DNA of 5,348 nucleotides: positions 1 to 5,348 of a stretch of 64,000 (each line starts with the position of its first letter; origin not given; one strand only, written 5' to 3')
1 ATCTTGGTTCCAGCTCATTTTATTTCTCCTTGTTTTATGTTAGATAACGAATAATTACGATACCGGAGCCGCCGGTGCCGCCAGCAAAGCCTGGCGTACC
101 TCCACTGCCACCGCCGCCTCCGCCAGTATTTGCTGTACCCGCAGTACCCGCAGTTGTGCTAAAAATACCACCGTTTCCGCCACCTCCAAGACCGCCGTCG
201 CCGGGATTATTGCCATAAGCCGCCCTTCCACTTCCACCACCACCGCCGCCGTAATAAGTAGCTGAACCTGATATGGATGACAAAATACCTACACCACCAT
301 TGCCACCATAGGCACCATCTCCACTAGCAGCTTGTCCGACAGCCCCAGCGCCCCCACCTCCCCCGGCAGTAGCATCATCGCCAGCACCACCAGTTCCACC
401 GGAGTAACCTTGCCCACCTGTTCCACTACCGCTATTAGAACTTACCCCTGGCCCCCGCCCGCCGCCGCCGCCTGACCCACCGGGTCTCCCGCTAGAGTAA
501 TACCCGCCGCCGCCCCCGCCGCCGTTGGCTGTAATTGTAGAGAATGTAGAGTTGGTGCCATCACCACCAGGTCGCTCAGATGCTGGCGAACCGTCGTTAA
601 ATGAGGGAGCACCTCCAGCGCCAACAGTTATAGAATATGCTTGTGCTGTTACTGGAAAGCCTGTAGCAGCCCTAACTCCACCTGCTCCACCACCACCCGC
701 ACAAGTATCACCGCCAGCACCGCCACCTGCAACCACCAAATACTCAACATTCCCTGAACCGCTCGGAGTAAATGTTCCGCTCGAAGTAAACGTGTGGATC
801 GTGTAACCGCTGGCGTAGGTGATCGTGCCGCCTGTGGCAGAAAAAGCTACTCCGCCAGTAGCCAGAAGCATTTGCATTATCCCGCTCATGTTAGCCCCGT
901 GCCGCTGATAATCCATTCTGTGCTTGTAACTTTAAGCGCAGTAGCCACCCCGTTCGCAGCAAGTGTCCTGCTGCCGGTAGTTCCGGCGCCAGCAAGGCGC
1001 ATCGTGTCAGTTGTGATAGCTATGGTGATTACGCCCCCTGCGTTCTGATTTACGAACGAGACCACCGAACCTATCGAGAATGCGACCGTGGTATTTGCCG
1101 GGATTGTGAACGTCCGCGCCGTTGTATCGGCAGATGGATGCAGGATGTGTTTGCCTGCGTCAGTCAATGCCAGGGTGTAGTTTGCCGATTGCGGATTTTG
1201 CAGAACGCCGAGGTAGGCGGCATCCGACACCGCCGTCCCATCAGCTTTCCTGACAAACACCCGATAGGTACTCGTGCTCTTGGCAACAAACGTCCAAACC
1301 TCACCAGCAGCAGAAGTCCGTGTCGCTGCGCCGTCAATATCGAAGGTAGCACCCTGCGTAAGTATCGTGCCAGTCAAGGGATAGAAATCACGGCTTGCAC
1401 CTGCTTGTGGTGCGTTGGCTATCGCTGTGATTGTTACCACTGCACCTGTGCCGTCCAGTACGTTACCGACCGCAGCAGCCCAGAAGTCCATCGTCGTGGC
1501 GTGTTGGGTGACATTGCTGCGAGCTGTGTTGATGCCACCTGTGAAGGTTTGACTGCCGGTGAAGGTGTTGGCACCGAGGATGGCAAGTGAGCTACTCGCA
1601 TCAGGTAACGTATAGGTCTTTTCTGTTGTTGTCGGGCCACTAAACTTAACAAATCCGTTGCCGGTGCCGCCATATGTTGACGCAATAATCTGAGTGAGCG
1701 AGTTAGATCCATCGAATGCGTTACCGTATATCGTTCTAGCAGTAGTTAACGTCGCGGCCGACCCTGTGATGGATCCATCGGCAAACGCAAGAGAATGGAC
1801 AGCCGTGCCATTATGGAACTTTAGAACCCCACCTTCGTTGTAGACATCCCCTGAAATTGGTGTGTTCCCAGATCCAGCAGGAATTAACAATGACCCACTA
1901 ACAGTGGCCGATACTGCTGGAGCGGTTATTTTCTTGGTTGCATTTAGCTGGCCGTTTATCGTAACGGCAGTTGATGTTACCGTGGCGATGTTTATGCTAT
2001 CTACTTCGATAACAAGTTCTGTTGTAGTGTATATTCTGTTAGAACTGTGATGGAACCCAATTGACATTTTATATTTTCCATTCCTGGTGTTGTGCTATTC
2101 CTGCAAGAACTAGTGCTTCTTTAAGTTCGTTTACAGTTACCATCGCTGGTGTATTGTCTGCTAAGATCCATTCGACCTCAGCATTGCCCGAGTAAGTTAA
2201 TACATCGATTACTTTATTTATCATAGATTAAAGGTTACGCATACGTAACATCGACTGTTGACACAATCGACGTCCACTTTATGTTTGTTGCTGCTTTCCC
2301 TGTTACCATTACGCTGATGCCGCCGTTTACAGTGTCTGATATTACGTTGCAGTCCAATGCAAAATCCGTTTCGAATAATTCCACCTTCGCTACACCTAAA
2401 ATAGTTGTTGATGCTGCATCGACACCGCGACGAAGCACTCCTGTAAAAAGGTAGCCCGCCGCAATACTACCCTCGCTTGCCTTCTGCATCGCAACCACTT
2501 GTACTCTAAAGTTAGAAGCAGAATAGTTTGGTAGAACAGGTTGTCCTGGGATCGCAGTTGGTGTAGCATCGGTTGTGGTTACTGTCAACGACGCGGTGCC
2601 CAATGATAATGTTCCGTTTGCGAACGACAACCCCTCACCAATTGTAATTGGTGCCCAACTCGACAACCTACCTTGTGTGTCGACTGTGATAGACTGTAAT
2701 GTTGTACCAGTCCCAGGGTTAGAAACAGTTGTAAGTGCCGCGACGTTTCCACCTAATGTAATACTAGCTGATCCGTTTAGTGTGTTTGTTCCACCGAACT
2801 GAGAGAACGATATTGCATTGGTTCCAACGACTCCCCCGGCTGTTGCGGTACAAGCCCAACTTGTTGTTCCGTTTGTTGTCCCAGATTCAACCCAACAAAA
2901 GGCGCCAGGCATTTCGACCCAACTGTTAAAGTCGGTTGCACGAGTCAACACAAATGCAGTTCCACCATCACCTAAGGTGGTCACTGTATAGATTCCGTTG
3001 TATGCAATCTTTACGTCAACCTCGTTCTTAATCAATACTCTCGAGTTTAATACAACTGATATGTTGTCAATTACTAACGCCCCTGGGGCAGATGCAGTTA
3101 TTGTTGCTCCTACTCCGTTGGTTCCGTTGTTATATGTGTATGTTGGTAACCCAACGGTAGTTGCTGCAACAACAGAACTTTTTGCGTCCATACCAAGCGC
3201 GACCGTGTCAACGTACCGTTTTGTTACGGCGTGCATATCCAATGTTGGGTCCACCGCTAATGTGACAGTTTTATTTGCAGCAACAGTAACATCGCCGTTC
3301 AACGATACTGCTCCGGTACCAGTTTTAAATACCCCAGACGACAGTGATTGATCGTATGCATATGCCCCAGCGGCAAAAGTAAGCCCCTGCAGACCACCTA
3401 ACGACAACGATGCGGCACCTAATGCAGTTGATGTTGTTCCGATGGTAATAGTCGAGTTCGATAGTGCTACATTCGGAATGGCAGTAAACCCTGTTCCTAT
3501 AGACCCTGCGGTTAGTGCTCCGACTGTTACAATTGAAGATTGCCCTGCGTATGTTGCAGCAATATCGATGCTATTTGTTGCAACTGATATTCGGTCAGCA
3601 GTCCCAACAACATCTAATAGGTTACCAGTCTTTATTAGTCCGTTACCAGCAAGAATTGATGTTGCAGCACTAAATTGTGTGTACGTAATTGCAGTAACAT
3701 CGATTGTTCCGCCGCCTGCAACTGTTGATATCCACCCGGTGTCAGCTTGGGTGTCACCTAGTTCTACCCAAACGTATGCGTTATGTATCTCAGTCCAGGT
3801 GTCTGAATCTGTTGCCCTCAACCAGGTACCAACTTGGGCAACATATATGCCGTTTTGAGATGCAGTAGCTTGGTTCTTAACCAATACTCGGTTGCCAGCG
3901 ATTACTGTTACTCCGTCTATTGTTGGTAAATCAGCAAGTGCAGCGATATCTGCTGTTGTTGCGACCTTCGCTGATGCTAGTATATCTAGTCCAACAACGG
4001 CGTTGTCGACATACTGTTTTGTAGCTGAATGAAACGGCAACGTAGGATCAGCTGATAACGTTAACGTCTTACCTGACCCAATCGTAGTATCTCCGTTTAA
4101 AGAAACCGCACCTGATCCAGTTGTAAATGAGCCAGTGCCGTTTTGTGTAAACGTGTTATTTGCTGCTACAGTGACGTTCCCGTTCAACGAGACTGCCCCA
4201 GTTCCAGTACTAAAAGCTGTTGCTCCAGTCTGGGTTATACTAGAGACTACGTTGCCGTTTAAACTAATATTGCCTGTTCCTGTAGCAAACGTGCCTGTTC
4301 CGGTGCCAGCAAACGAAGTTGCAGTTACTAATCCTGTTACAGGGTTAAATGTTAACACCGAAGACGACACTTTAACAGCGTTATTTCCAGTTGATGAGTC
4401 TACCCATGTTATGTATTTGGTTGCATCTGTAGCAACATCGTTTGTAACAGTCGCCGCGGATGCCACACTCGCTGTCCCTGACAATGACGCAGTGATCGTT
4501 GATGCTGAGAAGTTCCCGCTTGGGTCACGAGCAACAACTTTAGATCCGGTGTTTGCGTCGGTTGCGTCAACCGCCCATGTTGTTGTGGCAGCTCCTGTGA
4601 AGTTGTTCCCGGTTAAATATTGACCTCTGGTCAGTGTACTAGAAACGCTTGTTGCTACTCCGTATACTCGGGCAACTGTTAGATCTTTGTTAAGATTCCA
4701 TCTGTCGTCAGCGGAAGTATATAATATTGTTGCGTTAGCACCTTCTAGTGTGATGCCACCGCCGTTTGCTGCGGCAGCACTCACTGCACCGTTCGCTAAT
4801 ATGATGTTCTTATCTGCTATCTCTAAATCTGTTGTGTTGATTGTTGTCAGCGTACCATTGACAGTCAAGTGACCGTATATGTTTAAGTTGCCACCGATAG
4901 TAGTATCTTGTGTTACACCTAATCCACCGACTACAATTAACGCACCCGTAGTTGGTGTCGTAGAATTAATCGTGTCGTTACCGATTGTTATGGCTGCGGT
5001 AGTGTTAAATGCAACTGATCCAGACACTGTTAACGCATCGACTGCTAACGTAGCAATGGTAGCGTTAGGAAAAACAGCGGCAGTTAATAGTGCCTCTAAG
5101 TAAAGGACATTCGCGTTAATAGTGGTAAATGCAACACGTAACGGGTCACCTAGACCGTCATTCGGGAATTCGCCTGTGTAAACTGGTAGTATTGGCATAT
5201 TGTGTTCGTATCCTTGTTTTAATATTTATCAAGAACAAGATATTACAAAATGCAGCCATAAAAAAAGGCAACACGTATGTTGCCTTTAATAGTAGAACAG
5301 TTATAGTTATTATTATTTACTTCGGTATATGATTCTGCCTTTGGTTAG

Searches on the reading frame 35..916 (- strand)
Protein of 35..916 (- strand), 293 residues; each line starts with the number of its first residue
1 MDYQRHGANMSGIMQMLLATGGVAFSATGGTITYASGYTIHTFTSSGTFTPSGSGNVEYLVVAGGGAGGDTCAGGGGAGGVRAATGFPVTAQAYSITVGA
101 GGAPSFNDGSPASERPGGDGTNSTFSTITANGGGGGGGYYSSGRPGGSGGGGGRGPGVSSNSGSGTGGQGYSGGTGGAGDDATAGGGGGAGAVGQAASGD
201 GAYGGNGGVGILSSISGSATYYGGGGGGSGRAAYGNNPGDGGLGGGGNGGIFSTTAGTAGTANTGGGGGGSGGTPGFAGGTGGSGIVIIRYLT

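Call 12: search_protein_families(library=phrogs, proteins=[window:35-916:-], max_evalue=0.001)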
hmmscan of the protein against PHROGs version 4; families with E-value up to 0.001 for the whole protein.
window:35-916:- (293 aa): 1 family
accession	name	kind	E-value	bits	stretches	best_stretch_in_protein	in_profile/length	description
phrog_2295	-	unknown function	2.6e-59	202.8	1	21-292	563-847/1183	-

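Call 13: search_protein_families(library=pfam, proteins=[window:35-916:-], max_evalue=0.001)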
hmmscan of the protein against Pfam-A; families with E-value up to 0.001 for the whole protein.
window:35-916:- (293 aa): 1 family
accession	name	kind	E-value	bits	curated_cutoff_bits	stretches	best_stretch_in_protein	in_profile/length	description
PF21722.4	Gly_rich_2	-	1.1e-25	91.4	24.3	1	44-291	1-225/226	Glycine-rich domain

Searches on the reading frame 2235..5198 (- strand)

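Call 12: search_protein_families(library=phrogs, proteins=[window:2235-5198:-], max_evalue=0.001)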
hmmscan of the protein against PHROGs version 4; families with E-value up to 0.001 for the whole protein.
window:2235-5198:- (987 aa): 8 families
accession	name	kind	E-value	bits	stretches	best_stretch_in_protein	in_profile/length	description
phrog_27782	-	unknown function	4.4e-46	158.8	2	376-534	134-289/644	-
phrog_30390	-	unknown function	3e-35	122.8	3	424-617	546-757/766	-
phrog_2647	-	head and packaging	7e-28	98.7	2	379-565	86-278/336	head decoration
phrog_11518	-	tail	2.6e-21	76.6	1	378-574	135-325/812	tail fiber protein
phrog_8745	-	tail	1.7e-19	69.8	2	568-822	545-810/1803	tail fiber protein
phrog_16867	-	unknown function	4.4e-18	66.2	2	405-519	73-187/631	-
phrog_24595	-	head and packaging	2.2e-16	61.2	1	382-566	23-221/325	virion structural protein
phrog_17264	-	unknown function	5.3e-16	59.7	1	411-544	2-122/147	-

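Call 13: search_protein_families(library=pfam, proteins=[window:2235-5198:-], max_evalue=0.001)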
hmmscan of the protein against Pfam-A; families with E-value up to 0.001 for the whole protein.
window:2235-5198:- (987 aa): 0 families
